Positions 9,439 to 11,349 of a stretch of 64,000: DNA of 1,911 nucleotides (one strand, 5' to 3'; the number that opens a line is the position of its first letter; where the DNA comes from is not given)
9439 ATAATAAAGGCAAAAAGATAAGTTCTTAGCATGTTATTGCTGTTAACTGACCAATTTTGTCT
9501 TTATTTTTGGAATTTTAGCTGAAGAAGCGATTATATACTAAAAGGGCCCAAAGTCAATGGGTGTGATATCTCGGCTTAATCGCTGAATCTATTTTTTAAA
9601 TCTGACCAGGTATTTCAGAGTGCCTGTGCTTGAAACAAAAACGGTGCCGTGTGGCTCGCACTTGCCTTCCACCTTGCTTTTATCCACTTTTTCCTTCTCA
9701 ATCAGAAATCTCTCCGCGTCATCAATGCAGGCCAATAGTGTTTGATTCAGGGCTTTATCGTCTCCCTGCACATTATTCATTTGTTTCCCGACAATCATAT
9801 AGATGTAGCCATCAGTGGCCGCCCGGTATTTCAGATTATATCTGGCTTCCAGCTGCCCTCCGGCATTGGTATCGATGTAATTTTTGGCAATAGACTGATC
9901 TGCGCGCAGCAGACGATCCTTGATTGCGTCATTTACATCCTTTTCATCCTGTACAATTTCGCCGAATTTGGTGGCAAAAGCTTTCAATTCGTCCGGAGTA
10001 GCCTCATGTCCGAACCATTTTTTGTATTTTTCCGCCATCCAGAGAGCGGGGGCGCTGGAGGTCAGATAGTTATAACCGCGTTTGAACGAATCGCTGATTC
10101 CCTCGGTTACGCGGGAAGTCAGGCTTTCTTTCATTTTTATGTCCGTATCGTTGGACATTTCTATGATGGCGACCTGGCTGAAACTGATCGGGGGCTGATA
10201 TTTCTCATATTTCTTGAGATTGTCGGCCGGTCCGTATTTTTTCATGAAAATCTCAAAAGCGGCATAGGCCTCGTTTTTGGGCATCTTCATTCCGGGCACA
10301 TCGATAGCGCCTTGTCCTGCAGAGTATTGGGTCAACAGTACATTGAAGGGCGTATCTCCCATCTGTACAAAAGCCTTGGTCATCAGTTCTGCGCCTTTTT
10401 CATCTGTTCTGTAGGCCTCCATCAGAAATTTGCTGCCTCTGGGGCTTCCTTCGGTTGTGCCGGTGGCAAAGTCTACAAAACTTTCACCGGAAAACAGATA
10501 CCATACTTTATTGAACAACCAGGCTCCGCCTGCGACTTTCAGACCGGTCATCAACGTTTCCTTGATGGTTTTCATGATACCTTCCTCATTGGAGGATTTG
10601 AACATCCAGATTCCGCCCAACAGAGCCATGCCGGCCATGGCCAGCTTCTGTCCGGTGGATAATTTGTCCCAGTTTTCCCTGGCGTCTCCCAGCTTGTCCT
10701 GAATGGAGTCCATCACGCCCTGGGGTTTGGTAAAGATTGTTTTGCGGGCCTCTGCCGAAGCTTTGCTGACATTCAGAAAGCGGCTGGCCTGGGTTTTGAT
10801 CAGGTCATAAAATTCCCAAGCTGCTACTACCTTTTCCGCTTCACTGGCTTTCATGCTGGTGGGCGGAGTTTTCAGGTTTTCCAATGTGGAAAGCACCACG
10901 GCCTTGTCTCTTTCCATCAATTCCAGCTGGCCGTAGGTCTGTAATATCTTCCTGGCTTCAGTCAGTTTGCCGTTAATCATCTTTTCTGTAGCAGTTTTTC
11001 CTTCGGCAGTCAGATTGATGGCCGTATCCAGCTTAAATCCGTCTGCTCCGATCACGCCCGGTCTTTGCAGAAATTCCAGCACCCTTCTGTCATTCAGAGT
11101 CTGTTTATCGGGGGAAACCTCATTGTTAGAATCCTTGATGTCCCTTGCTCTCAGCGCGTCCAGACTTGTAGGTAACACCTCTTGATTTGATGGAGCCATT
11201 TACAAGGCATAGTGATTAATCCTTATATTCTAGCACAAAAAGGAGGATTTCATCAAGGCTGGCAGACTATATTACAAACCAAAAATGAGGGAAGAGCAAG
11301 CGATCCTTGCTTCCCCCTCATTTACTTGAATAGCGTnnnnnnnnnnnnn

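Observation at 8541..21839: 13-kb block of orphan giant proteins with embedded enzyme domains (effector-like locus)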

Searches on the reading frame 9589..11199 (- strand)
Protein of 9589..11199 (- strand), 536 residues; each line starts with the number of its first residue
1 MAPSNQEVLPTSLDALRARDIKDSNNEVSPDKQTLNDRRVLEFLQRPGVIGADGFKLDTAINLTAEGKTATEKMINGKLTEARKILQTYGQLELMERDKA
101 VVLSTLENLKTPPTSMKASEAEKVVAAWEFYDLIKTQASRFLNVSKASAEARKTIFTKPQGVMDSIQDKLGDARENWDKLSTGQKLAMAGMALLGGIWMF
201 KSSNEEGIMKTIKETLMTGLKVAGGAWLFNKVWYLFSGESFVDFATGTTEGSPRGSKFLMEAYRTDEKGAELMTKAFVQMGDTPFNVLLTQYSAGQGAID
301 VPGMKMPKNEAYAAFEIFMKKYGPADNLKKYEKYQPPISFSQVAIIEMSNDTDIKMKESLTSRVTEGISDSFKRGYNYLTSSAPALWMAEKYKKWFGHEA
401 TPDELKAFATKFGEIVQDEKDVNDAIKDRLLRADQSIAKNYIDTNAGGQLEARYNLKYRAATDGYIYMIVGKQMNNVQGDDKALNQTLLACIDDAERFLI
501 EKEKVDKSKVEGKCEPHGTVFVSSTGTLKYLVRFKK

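Call 6: search_protein_families(library=pfam, proteins=[window:9589-11199:-], max_evalue=1)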
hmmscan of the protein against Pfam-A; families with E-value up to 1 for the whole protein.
window:9589-11199:- (536 aa): 1 family
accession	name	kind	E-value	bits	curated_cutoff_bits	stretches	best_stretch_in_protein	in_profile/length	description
PF08681.18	TacA1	-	0.01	16.2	21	1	65-117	20-72/80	Antitoxin TacA 1-like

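Call 11: find_encoding_contigs(protein=window:9589-11199:-, flank=10000, max_places=6)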
Protein window:9589-11199:- (536 aa): 1 contig read that carries it; 1 place shown.
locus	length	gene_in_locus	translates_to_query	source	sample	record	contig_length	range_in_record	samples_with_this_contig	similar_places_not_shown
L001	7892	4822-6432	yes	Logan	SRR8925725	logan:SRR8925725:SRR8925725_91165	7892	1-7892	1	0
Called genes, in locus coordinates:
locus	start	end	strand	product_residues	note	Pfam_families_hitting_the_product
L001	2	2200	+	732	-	?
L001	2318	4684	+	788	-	-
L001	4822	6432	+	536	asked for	-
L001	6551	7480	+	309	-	PF15890:Peptidase_Mx1 (faint), PF15887:Peptidase_Mx (faint)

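Call 19: search_solved_structures(query=A1, max_evalue=10)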
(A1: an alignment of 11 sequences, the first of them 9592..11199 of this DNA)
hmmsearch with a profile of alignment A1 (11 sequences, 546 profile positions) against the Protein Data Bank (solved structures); distinct sequences matched with E-value up to 10: 4.
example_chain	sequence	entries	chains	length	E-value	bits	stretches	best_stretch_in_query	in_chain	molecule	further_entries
3fgh_A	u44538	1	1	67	0.041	15.6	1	166-191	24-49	Transcription factor A, mitochondrial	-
9fst_N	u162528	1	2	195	0.16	13.6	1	354-416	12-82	Proteasome subunit beta type-9,Proteasome subunit beta type-1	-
9frw_N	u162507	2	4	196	0.16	13.6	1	354-416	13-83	Proteasome subunit beta type-9,Proteasome subunit beta type-1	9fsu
9uom_A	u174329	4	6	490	0.65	11.6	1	371-427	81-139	Nucleoprotein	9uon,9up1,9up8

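Call 20: search_protein_families(library=pfam, alignment_id=A1, max_evalue=0.01)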
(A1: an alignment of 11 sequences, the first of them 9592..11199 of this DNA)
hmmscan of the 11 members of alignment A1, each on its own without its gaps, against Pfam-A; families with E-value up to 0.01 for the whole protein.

A. member 1, window:9592-11199:- (536 aa): 0 families

B. families by the number of members that match (of 11 scanned): 0 families

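Call 21: find_homologous_proteins(query=A1, max_evalue=0.001)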
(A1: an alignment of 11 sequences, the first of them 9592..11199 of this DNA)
Query A1 (11 sequences) (536 aa, profile of the alignment): 18 proteins with E <= 0.001 among 8000 candidates.
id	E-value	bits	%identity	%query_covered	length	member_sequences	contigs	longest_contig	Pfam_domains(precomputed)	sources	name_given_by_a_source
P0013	9.6e-208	709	57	99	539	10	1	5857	-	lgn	-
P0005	3.4e-199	681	100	100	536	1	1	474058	-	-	-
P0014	1.0e-196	673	54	99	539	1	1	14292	-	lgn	-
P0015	7.8e-196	670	54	99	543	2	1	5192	-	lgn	-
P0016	9.0e-192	656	54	99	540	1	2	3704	-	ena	-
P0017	1.4e-191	656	51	99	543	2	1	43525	-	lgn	-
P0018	1.4e-185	636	42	98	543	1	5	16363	-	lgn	-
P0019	6.6e-180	617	49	100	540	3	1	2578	-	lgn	-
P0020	4.2e-175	601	46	99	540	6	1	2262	-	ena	-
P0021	7.4e-174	597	57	100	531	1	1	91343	-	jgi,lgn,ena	-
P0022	1.0e-173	597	48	99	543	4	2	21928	-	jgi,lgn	jgi:hypothetical protein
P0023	4.8e-173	595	66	100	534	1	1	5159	-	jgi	jgi:hypothetical protein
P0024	6.6e-171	588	59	100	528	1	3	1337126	-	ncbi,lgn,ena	-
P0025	4.5e-162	558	41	99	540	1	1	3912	-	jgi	jgi:hypothetical protein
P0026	1.1e-149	518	41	99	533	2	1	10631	-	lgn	-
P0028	1.6e-136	474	88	70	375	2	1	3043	-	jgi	jgi:hypothetical protein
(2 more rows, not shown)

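Call 34: search_protein_families(library=ncbifam, proteins=[window:9589-11199:-], max_evalue=0.1)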
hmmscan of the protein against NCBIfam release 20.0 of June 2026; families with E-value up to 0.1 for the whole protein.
window:9589-11199:- (536 aa): 1 family
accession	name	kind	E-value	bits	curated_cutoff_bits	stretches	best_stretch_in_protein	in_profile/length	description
NF033527.1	transpos_Tn3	equivalog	0.0075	14.3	500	1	69-148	152-231/954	Tn3 family transposase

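Call 45: predict_structure(alignment_id=A6)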
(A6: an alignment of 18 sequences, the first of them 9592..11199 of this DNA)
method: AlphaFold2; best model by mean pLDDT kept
length: 536 residues; sequences in the alignment: 18
mean_pLDDT: 66.5   pTM: 0.45
mean pLDDT of the five models: 66.5, 65.1, 63.9, 63.4, 62.0
residues with pLDDT >= 90: 56; 70-90: 211; 50-70: 122; < 50: 147
segments of 3 or more residues with pLDDT < 50: 1-8, 158-206, 208-255, 354-372, 374-387, 477-479
pLDDT, mean of each block of 10 residues (from residue 1): 38 68 61 67 66 75 85 90 91 86 89 86 89 76 54 46 28 33 39 37 41 36 36 45 39 52 75 73 79 82 76 88 71 63 60 43 43 45 42 66 58 75 87 89 93 92 92 63 68 88 82 81 83 88
secondary structure, 60 per line:
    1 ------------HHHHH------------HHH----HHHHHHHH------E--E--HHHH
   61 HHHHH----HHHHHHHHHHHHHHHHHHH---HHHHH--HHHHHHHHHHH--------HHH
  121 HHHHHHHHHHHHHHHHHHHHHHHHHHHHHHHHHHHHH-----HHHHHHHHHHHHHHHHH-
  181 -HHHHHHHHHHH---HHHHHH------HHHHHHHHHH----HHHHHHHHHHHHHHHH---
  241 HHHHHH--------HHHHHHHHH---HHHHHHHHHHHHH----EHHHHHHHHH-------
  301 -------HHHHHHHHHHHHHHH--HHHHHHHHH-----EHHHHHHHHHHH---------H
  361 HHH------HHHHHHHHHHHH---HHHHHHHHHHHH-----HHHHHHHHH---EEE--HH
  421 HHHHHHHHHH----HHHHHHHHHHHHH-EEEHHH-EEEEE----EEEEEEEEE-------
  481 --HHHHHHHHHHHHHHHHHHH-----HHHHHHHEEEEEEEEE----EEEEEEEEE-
elements in order: H13-17 H37-44 H57-65 H70-88 H92-96 H99-109 H118-157 H163-179 H182-192 H196-201 H208-217 H222-237 H241-246 H255-263 H267-279 H285-293 H308-322 H325-333 H340-350 H360-363 H370-381 H385-396 H402-410 E414-416 H419-430 H435-447 E449-451 E456-460 E465-473 H483-501 H507-513 E514-522 E527-535
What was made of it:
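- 9589..11199 (-): Gene E (536 aa): member of a narrow, conserved family. A Gly-rich hydrophobic hairpin (aa 186-200 and 215-229; nt 10513-10644) lies between a helical N-domain and an alpha/beta C-domain. AF2 pLDDT 66.5 (call 45).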

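Call 49: fold_search(model_id=the predicted structure, library=pdb)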
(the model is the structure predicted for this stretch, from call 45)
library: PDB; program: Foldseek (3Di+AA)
matches with E <= 10: 220; with E <= 0.001: 0
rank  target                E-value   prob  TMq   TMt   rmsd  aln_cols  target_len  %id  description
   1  9drl_B                7.7e-02  0.23  0.13  0.16  23.6       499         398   12  Cryo-EM structure of the T33-549 tetrahedral cage (released 2025-08-06)
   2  4ar8_B                1.8e-01  0.14  0.12  0.15  18.4       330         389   12  Crystal structure of the peptidase domain of collagenase T from Clostridium tetani complexed with the peptidic inhibit (released 2013-06-05)
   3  2y3u                  2.4e-01  0.06  0.11  0.09  26.3       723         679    9  Crystal structure of apo collagenase G from Clostridium histolyticum at 2.55 Angstrom resolution (released 2011-09-28)
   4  4ar9_A                3.0e-01  0.09  0.11  0.14  19.2       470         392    9  Crystal structure of the peptidase domain of collagenase T from Clostridium tetani at 1.69 angstrom resolution. (released 2013-06-05)
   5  4ar1                  3.9e-01  0.10  0.10  0.13  18.4       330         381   12  Crystal Structure of the Peptidase Domain of Collagenase H from Clostridium histolyticum at 2.01 Angstrom resolution. (released 2013-06-05)
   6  1u55_B                4.1e-01  0.16  0.10  0.23  21.4       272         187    9  Crystal structure of an oxygen binding H-NOX domain related to soluble guanylate cyclases (oxygen complex) (released 2004-08-31)
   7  4ar8_A                4.3e-01  0.09  0.12  0.15  20.5       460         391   10  Crystal structure of the peptidase domain of collagenase T from Clostridium tetani complexed with the peptidic inhibit (released 2013-06-05)
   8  3iqb                  4.7e-01  0.13  0.09  0.21  20.8       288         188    8  Tt I75F/L144F H-NOX (released 2010-01-19)
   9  3eee_A                4.9e-01  0.14  0.09  0.22  21.2       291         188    8  Probing the function of heme distortion in the H-NOX family (released 2008-11-25)
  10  3nvr_A                5.4e-01  0.15  0.10  0.24  21.4       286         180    8  Modulating Heme Redox Potential Through Protein-Induced Porphyrin Distortion (released 2010-09-08)
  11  7z8n_A                5.9e-01  0.06  0.09  0.14  31.7       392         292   12  GacS histidine kinase from Pseudomonas aeruginosa (released 2022-07-13)
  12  2y50                  6.5e-01  0.04  0.11  0.09  26.9       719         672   10  Crystal Structure of Collagenase G from Clostridium histolyticum at 2. 80 Angstrom Resolution (released 2011-09-28)
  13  3tf0_A                6.8e-01  0.14  0.10  0.23  22.4       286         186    9  Crystal structure of an H-NOX protein from T. tengcongensis (released 2011-11-09)
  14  8peh_C                7.1e-01  0.63  0.11  0.18   6.2        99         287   13  Crystal structure of Lotus japonicus SYMRK kinase domain D738N (released 2024-02-28)
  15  3lai_C                7.1e-01  0.11  0.09  0.22  21.6       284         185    9  Structural insights into the molecular mechanism of H-NOX activation (released 2010-03-16)
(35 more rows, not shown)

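Call 55: search_protein_representatives(alignment_id=A6)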
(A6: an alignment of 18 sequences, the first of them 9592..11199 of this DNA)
Query: 18 sequences, 539 profile positions. Proteins with E-value up to 0.001 (for the whole library): 76; up to 1e-10: 65; up to 1e-30: 49. The best 76 are listed.
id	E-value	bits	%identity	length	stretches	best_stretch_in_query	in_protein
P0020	2.0e-245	832.0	-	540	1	1-538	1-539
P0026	1.7e-227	772.9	-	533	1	1-539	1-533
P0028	5.5e-191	652.4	-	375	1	166-539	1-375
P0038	1.1e-182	625.0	-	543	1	6-538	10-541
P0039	1.1e-159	549.1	-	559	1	10-539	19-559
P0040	7.7e-141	486.9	-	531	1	4-538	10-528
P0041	3.3e-133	461.7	-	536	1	23-538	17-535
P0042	6.1e-130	450.9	-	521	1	9-537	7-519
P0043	8.0e-121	420.8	-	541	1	14-538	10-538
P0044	2.1e-113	396.3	-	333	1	1-295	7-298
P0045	6.5e-108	378.2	-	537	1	11-538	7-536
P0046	7.1e-101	355.0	-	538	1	16-539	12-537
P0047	6.5e-92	325.4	-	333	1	210-539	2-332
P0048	5.8e-84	299.2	-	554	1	6-539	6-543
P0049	7.0e-83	295.6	-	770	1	4-537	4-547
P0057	4.8e-73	263.1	-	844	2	15-384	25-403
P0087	4.3e-22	95.0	-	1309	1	30-335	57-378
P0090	2.9e-18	82.3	-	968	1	88-321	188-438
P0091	3.8e-18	82.0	-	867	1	121-325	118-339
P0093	3.0e-15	72.4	-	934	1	115-298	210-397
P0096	6.8e-13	64.6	-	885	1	141-357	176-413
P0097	1.9e-12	63.2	-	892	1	21-356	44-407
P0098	2.0e-12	63.1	-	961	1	119-299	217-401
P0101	2.4e-09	52.9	-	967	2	123-305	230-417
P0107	5.5e-05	38.5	-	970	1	161-297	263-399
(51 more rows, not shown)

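Call 56: search_protein_families(library=pfam, proteins=[P0087, P0090, P0093, P0098, P0101, P0107, P0096, P0097, P0091, P0057], max_evalue=0.01)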
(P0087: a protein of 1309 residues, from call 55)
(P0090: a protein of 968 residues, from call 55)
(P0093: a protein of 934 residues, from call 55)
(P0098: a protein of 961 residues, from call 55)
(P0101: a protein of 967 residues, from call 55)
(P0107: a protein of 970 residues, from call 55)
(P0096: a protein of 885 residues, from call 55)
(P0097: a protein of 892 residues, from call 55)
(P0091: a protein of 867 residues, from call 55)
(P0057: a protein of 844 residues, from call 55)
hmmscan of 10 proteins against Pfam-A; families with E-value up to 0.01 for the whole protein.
P0087 (1309 aa): 0 families

P0090 (968 aa): 0 families

P0093 (934 aa): 0 families

P0098 (961 aa): 0 families

P0101 (967 aa): 1 family
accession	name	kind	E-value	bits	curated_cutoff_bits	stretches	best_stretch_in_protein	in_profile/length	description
PF20016.6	ThsA_Macro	-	0.0039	17.4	25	0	410-472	68-130/183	Thoeris protein ThsA, Macro domain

P0107 (970 aa): 0 families

P0096 (885 aa): 0 families

P0097 (892 aa): 0 families

P0091 (867 aa): 0 families

P0057 (844 aa): 0 families

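Call 57: search_protein_families(library=phrogs, proteins=[window:9589-11199:-], max_evalue=0.01)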
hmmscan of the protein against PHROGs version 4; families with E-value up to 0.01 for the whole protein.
window:9589-11199:- (536 aa): 0 families

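Call 58: find_related_loci(query=A1, collection=viral_contigs, flank=5000)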
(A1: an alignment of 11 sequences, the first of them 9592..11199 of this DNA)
Query A1 (536 aa) in viral_contigs; peptide patterns used: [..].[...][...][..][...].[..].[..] (x = any residue, [..] = any of these).
186 stretches matched a pattern, but none encodes a relative of the query by tblastn (E <= 1e-3).
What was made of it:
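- There is no integrase, no PHROG structural hit (call 57) and no viral-contig relative of E (call 58). PHROGs gives no structural hit, and there are no viral-contig relatives of E (calls 57, 58).
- Tried and rejected: Viral-contig scan with the E profile: none (call 58).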

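Call 74: find_encoding_contigs(protein=P0028, flank=10000, max_places=3)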
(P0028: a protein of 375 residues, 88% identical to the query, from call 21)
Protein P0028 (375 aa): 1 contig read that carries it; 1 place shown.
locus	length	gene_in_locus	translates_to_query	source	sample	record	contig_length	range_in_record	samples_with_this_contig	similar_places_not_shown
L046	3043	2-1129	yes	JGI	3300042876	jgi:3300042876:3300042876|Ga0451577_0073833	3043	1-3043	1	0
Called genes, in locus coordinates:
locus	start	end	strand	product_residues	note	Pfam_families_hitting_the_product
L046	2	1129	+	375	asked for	?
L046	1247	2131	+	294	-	PF15887:Peptidase_Mx (weak)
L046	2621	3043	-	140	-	?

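Call 91: fold_search(model_id=the predicted structure, library=viral)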
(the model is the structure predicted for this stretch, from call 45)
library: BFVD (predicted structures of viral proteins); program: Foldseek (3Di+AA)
matches with E <= 10: 266; with E <= 0.001: 0
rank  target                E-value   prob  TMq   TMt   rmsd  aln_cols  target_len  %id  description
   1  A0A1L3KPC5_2          8.1e-02  0.12  0.11  0.05  23.5       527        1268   11  RNA-dependent RNA polymerase [Beihai sipunculid worm virus 7]
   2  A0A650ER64            2.9e-01  0.84  0.11  0.45   9.5       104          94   12  Uncharacterized protein [Lactococcus phage CHPC1161]
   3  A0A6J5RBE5            5.9e-01  0.21  0.12  0.27  13.2       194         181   10  SCP domain-containing protein [uncultured Caudovirales phage]
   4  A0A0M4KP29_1          5.9e-01  0.05  0.13  0.09  28.3       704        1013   10  RNA-dependent RNA polymerase (Fragment) [Macrophomina phaseolina negative-stranded RNA virus 1]
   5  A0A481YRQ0            7.1e-01  0.04  0.10  0.09  23.6       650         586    8  Ribonuclease III [Marseillevirus LCMAC101]
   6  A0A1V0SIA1            7.8e-01  0.14  0.09  0.22  16.6       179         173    7  Uncharacterized protein [Klosneuvirus KNV1]
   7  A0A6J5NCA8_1          7.8e-01  0.05  0.12  0.06  30.4       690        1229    9  Large polyvalent protein associated domain-containing protein [uncultured Caudovirales phage]
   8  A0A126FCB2            8.1e-01  0.11  0.08  0.14  17.2       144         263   10  Uncharacterized protein [Lonomia obliqua multiple nucleopolyhedrovirus]
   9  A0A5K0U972            8.5e-01  0.05  0.10  0.11  27.8       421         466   12  Uncharacterized protein [Yasminevirus sp. GU-2018]
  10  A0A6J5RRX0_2          8.5e-01  0.03  0.10  0.07  24.7       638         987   12  Large polyvalent protein associated domain-containing protein [uncultured Caudovirales phage]
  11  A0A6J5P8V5            8.9e-01  0.06  0.14  0.09  47.6       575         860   12  Uncharacterized protein [uncultured Caudovirales phage]
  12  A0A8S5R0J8            8.9e-01  0.03  0.10  0.07  35.2       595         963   13  Minor tail protein [Siphoviridae sp. cttJO12]
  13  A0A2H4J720            9.3e-01  0.25  0.09  0.31   6.9        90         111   12  Uncharacterized protein [uncultured Caudovirales phage]
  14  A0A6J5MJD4            9.3e-01  0.04  0.11  0.08  33.3       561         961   13  Uncharacterized protein [uncultured Caudovirales phage]
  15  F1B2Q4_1              9.8e-01  0.03  0.08  0.05  31.1       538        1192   12  (no name in the UniProt tables at hand)
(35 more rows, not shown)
